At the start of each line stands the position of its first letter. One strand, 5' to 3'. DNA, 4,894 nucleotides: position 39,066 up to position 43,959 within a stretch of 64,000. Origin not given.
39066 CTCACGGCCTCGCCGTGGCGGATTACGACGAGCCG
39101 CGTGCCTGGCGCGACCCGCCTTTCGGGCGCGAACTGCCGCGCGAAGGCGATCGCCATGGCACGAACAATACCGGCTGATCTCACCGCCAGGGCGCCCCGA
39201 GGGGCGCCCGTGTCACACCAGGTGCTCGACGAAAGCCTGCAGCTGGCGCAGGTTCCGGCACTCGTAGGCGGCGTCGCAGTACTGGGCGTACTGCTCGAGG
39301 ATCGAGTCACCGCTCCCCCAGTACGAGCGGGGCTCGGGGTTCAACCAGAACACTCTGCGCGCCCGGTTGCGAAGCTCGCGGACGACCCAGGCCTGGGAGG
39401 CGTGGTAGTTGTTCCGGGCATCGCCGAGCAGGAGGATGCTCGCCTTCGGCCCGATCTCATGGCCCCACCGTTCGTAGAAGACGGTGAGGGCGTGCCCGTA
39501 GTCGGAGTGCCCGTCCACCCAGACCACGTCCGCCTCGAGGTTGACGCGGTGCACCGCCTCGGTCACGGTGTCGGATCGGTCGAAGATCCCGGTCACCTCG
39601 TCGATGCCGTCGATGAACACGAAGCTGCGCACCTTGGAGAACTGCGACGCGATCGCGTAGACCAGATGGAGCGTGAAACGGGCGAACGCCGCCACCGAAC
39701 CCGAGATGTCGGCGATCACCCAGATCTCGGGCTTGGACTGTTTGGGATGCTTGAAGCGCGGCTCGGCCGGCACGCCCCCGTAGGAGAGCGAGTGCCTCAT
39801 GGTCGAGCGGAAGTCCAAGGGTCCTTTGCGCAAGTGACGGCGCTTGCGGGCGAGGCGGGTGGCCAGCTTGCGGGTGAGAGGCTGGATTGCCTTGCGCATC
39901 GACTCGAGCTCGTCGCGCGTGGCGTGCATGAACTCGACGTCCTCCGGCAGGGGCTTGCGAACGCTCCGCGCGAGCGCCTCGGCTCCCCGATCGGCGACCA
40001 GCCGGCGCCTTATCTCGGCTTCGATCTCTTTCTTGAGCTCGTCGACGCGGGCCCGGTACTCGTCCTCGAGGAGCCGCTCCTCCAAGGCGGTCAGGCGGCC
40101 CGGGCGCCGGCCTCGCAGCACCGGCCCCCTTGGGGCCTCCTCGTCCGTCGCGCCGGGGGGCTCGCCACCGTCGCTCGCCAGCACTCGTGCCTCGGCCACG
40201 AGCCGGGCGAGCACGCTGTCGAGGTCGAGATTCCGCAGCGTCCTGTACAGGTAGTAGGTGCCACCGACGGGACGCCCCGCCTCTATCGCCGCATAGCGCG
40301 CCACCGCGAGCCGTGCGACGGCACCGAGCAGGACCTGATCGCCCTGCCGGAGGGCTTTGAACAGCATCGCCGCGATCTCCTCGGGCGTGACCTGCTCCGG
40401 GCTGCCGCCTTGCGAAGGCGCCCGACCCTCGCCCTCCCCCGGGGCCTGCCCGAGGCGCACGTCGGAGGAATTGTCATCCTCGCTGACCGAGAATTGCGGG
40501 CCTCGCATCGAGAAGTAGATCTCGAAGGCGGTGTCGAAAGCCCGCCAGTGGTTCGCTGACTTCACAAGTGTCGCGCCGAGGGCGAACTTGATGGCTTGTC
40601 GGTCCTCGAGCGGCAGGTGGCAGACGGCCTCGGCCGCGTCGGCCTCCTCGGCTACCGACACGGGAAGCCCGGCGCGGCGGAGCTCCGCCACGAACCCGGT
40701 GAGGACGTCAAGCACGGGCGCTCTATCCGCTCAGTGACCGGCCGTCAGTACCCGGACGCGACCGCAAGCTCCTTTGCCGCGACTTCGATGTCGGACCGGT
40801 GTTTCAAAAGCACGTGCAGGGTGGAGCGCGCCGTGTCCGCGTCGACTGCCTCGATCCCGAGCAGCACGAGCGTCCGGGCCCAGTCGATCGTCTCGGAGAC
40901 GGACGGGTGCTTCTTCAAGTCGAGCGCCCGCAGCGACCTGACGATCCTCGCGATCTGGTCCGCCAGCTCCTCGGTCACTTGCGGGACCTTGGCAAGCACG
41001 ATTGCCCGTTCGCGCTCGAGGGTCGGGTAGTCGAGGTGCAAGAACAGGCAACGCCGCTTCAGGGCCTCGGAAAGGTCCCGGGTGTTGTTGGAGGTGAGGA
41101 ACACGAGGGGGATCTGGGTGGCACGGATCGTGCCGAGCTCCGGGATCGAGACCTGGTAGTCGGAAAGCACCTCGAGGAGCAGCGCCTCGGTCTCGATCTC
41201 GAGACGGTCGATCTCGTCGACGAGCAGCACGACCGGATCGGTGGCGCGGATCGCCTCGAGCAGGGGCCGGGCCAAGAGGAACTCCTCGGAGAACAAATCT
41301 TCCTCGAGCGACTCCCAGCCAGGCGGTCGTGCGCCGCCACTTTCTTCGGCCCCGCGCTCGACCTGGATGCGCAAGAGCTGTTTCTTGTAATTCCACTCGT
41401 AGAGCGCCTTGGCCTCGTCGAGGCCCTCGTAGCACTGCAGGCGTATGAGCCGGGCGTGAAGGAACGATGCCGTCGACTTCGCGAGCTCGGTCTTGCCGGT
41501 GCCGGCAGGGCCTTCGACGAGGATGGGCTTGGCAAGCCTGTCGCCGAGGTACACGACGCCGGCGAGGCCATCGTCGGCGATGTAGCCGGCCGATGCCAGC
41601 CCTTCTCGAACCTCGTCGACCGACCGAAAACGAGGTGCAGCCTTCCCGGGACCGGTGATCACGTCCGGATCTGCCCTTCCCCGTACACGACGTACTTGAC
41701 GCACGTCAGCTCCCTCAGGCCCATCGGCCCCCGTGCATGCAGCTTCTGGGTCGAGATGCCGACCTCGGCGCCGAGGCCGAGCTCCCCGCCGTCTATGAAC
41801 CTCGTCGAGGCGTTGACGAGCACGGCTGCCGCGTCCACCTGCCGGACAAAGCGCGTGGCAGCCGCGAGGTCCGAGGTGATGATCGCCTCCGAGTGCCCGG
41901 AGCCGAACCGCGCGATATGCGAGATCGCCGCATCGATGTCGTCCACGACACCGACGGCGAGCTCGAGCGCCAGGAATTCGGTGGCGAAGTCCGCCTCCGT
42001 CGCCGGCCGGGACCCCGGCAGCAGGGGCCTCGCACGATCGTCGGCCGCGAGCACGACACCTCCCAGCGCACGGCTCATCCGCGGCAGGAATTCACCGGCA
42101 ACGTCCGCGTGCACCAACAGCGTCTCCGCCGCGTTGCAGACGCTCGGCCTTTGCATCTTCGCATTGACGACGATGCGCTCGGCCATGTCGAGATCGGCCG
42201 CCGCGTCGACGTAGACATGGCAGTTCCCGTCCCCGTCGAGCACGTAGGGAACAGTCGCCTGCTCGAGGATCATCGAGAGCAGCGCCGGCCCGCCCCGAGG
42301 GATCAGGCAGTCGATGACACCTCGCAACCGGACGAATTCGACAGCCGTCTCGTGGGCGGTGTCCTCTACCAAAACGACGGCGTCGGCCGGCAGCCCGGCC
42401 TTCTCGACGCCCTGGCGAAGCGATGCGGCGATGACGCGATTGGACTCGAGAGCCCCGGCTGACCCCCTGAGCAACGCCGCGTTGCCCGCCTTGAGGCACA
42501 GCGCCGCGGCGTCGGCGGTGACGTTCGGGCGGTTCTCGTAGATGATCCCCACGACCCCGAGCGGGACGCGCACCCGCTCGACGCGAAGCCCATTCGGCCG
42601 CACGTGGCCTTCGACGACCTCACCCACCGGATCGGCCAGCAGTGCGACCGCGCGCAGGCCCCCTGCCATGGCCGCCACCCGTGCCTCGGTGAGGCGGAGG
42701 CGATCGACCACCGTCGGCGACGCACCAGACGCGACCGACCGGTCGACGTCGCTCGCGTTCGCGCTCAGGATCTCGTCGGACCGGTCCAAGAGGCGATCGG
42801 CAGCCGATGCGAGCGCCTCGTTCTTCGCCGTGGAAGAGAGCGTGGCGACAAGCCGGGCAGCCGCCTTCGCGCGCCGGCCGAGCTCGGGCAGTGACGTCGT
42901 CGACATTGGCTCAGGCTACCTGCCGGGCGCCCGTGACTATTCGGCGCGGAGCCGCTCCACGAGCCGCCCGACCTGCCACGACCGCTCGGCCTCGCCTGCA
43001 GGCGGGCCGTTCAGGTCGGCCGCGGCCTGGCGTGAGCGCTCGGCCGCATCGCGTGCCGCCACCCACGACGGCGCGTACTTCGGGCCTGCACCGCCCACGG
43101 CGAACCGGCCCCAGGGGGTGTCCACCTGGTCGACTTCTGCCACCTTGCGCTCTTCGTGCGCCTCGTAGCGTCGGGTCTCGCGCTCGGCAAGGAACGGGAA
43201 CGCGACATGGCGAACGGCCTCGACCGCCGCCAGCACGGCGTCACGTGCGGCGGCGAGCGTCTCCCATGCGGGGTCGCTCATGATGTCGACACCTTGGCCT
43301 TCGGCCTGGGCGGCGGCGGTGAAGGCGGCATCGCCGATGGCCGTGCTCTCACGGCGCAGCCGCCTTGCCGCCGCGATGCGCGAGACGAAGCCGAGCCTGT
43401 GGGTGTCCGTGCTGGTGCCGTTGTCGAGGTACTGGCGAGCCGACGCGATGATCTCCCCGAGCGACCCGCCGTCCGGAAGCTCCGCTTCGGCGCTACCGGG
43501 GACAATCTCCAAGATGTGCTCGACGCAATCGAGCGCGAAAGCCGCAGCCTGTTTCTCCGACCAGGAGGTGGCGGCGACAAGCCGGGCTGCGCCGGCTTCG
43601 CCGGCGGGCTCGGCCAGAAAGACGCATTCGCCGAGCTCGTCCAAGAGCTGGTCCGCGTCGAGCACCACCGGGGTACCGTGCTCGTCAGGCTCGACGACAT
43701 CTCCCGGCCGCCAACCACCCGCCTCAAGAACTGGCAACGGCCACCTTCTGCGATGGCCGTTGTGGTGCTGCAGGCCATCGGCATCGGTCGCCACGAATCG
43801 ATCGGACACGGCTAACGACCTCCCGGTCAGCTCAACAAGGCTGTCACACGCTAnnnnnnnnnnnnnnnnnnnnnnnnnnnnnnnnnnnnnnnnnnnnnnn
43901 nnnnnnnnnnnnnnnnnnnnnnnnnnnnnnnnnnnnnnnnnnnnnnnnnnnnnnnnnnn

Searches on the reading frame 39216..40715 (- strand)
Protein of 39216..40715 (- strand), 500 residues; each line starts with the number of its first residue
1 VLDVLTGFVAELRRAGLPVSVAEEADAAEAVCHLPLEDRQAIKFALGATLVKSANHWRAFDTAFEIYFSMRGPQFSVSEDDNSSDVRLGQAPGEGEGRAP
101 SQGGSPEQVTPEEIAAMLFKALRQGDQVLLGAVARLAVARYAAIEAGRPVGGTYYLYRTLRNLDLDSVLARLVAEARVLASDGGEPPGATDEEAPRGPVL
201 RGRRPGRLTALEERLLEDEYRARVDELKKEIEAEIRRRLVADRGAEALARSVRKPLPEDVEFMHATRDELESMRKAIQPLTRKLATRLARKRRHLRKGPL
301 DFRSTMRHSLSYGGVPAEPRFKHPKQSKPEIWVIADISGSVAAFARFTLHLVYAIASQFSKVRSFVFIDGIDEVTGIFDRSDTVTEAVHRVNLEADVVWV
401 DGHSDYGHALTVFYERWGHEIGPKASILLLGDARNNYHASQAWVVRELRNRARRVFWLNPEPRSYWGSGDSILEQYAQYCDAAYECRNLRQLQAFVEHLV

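Call 11: search_protein_families(library=pfam, proteins=[window:39216-40715:-], max_evalue=0.001)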
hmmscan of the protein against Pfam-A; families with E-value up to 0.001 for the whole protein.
window:39216-40715:- (500 aa): 1 family
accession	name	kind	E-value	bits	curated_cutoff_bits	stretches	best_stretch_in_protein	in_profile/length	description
PF05762.20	VWA_CoxE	-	2.5e-44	151.8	26.4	1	273-493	1-220/222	VWA domain containing CoxE-like protein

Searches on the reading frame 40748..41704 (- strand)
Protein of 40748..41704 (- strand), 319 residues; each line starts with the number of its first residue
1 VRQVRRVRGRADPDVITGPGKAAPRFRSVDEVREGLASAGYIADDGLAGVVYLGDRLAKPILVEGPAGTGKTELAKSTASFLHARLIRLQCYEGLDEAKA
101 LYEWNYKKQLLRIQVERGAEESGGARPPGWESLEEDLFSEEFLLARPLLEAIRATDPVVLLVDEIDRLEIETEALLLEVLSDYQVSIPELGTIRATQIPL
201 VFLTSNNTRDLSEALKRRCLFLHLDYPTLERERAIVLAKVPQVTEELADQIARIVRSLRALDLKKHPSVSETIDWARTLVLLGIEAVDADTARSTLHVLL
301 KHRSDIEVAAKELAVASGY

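Call 11: search_protein_families(library=pfam, proteins=[window:40748-41704:-], max_evalue=0.001)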
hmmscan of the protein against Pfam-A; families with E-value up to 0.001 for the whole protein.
window:40748-41704:- (319 aa): 8 families
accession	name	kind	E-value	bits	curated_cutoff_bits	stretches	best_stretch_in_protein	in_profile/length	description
PF07728.20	AAA_5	-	8.8e-11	42.4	22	1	61-219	2-139/139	AAA domain (dynein-related subfamily)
PF00004.35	AAA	-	1e-10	42.6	21.2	1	61-219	1-123/131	ATPase family associated with various cellular activities (AAA)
PF13401.12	AAA_22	-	8.2e-08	33.1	27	1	58-179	5-107/130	AAA domain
PF07724.20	AAA_2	-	8.2e-07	29.6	27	0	148-211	67-129/166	AAA domain (Cdc48 subfamily)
PF07726.17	AAA_3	-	1.2e-06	28.9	27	0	159-204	65-109/131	ATPase family associated with various cellular activities (AAA)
PF13191.12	AAA_16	-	1.7e-05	25.8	32.6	1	60-181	26-157/167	AAA ATPase domain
PF00158.32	Sigma54_activat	-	9.6e-05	22.6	20.2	0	154-217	91-151/168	Sigma-54 interaction domain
PF05496.18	RuvB_N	-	0.00012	22.3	27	0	152-187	82-115/159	Holliday junction DNA helicase RuvB P-loop domain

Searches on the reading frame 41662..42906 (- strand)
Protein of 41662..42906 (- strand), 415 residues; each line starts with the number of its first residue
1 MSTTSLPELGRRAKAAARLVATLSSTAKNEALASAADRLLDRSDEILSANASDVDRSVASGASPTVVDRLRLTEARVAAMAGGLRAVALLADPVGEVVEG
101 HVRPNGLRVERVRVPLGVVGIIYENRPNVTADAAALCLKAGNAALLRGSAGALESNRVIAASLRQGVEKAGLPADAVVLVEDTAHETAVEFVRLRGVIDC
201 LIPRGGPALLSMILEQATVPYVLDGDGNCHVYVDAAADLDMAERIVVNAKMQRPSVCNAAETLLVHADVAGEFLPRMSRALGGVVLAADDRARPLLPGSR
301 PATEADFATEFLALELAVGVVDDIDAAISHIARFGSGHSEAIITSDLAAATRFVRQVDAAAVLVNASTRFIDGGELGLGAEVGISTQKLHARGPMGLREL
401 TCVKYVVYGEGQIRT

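Call 11: search_protein_families(library=pfam, proteins=[window:41662-42906:-], max_evalue=0.001)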
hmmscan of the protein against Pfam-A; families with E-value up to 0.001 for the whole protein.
window:41662-42906:- (415 aa): 1 family
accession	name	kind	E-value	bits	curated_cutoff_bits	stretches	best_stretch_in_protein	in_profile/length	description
PF00171.27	Aldedh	-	1.1e-20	74.1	23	1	11-281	36-293/461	Aldehyde dehydrogenase family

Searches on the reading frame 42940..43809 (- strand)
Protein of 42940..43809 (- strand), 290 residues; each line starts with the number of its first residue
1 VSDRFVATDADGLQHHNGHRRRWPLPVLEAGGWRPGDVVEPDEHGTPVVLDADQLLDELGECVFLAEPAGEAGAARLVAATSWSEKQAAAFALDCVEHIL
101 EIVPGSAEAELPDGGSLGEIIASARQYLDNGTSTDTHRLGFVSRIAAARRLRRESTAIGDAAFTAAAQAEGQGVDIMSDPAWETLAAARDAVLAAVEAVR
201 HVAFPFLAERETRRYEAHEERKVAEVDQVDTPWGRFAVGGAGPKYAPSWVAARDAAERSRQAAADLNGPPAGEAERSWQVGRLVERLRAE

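Call 11: search_protein_families(library=pfam, proteins=[window:42940-43809:-], max_evalue=0.001)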
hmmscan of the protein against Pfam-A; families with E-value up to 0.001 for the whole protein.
window:42940-43809:- (290 aa): 1 family
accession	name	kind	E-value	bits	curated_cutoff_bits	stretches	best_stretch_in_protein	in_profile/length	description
PF21805.3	Imm5_like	-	0.00015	22.1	25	1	84-169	7-85/129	Imm-5 like putative immunity protein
